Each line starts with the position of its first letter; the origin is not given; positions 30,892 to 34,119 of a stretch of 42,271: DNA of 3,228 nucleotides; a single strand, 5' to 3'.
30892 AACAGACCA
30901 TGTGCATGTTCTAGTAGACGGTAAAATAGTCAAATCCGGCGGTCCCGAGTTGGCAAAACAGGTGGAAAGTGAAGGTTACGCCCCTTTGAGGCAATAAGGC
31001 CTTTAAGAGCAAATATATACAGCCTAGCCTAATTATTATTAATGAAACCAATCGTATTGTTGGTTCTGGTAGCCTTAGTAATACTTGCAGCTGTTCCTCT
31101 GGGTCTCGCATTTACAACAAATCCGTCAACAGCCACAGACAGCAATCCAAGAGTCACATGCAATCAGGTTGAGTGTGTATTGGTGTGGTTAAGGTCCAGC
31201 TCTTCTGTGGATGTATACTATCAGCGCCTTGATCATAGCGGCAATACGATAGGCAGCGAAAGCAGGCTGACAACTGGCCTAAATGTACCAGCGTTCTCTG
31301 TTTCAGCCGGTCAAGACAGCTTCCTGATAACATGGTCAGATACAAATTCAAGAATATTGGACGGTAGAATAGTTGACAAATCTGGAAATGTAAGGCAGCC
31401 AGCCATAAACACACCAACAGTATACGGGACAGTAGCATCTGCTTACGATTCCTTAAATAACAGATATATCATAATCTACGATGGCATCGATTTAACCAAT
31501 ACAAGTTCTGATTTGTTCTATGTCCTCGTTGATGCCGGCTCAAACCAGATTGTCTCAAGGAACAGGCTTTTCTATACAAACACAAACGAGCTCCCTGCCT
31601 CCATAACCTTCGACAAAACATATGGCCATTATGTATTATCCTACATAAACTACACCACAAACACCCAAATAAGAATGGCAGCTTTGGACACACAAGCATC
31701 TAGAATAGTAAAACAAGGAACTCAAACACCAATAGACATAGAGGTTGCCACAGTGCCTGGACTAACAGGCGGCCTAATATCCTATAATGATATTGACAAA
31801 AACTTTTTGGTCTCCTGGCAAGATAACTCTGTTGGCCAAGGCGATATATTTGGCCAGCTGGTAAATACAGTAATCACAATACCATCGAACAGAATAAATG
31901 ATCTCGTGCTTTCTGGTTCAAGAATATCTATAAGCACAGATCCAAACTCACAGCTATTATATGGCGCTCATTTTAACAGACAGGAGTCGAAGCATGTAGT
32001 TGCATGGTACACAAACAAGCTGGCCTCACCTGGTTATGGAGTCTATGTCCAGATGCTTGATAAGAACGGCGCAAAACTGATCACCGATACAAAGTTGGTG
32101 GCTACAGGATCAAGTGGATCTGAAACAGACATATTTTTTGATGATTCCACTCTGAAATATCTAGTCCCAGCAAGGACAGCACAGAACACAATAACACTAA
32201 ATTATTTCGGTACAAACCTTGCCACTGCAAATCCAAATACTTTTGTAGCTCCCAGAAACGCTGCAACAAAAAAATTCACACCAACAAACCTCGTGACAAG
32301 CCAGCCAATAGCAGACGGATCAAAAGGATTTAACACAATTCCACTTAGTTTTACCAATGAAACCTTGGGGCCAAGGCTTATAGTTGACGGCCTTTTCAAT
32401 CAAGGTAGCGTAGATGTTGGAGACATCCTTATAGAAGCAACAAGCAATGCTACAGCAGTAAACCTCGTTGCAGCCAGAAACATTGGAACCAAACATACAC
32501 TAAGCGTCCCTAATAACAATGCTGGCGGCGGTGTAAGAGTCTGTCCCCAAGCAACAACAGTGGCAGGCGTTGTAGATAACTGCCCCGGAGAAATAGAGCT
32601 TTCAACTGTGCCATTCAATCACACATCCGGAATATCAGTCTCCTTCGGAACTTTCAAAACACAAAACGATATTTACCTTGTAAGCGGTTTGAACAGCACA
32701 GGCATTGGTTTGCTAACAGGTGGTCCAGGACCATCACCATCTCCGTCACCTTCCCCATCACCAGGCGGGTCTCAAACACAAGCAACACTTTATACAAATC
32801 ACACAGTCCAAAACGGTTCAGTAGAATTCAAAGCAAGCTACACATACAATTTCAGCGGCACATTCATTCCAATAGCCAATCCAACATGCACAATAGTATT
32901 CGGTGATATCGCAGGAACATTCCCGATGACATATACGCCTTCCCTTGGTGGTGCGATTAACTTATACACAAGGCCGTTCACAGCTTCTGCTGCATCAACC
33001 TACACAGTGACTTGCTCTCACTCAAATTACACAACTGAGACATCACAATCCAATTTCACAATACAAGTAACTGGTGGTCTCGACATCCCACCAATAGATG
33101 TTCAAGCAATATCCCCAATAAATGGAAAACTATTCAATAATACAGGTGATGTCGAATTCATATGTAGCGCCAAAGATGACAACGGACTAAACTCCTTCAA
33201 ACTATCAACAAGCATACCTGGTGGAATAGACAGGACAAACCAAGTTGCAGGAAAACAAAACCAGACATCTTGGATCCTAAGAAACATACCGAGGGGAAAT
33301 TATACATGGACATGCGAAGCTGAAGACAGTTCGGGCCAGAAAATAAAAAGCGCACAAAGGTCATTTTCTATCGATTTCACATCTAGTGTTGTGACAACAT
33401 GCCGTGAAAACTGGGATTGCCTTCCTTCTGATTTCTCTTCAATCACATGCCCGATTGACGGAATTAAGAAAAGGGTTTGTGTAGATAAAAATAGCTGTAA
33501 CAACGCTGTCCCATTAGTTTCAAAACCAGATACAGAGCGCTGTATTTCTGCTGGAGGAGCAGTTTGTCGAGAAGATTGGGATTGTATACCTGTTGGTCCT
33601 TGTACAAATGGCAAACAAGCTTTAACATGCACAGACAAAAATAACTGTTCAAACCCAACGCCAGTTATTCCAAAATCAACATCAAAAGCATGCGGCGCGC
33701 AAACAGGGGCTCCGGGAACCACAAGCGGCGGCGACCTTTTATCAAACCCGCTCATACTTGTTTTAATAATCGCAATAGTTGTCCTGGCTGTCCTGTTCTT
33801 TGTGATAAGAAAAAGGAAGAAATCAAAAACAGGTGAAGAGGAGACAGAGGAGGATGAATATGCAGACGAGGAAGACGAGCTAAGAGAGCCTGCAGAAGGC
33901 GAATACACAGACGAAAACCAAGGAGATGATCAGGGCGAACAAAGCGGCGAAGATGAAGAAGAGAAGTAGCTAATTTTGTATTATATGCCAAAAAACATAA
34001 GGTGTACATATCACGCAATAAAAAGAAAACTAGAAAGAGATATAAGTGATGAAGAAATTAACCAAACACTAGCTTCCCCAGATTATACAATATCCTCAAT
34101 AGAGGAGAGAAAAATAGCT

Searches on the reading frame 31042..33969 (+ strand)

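Call 8: search_protein_families(library=pfam, proteins=[window:31042-33969:+], max_evalue=1)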
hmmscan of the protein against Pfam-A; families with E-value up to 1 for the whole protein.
window:31042-33969:+ (975 aa): 10 families
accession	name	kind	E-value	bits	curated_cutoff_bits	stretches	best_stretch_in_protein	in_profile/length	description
PF24421.1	Ig_J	-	0.00053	20.5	29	1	738-777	62-101/104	Tip attachment protein J, Ig-like domain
PF17359.7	DUF5385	-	0.0017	18.5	25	1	904-946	6-47/217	Family of unknown function (DUF5385)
PF15102.11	TMEM154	-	0.028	14.7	30.3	1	903-950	70-119/153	TMEM154 protein family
PF19077.6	Big_13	-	0.049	14.6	27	1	736-778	56-101/102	Bacterial Ig-like domain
PF22321.2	Zona_CL2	-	0.087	13.3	26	1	360-440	35-105/154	Zonadhesin, second cohesin-like domain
PF16118.10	DUF4834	-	0.12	13.8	27.8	1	904-965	8-67/99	Domain of unknown function (DUF4834)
PF06024.17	Orf78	-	0.16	12.7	29.4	1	897-930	61-94/101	Orf78 (ac78)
PF05961.16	Chordopox_A13L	-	0.16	12.7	24.1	1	904-944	5-44/69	Chordopoxvirus A13L protein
PF14221.11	DUF4330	-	0.2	12.2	27.6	0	908-934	19-45/167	Domain of unknown function (DUF4330)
PF05434.16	Tmemb_9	-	0.25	11.6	28.6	1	904-944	60-100/145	TMEM9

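Call 9: search_protein_families(library=ncbifam, proteins=[window:31042-33969:+], max_evalue=1)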
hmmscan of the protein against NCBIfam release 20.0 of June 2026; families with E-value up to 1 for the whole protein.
window:31042-33969:+ (975 aa): 8 families
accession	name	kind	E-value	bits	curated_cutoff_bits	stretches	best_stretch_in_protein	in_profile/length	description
NF041554.1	SA1362_fam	subfamily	0.0016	18.5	42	1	895-928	23-56/70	SA1362 family protein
NF042931.1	SAG1386_EF1546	equivalog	0.024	14.7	80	1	905-955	33-87/158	SAG1386/EF1546 family surface-associated protein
NF041023.1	PP0621_fam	subfamily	0.033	14.5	45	1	908-938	4-34/71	PP0621 family protein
TIGR02976.1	phageshock_pspB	equivalog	0.037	14.3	51.7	1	904-939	6-41/75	envelope stress response membrane protein PspB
NF033512.1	T2SS_chap_CpaB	equivalog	0.12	12.3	90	0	902-941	3-43/206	metalloprotease secretion chaperone CpaB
NF052597.1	FILTED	domain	0.16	12.3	40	1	904-944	6-43/110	FILTED domain-containing surface protein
NF045844.1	BC85_0335_fam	subfamily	0.17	11.5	65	1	905-938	9-42/215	BC85_0335 family putative methyltransferase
TIGR01478.1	STEVOR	paralog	0.18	11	166.65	1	905-929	273-297/308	STEVOR family variant surface protein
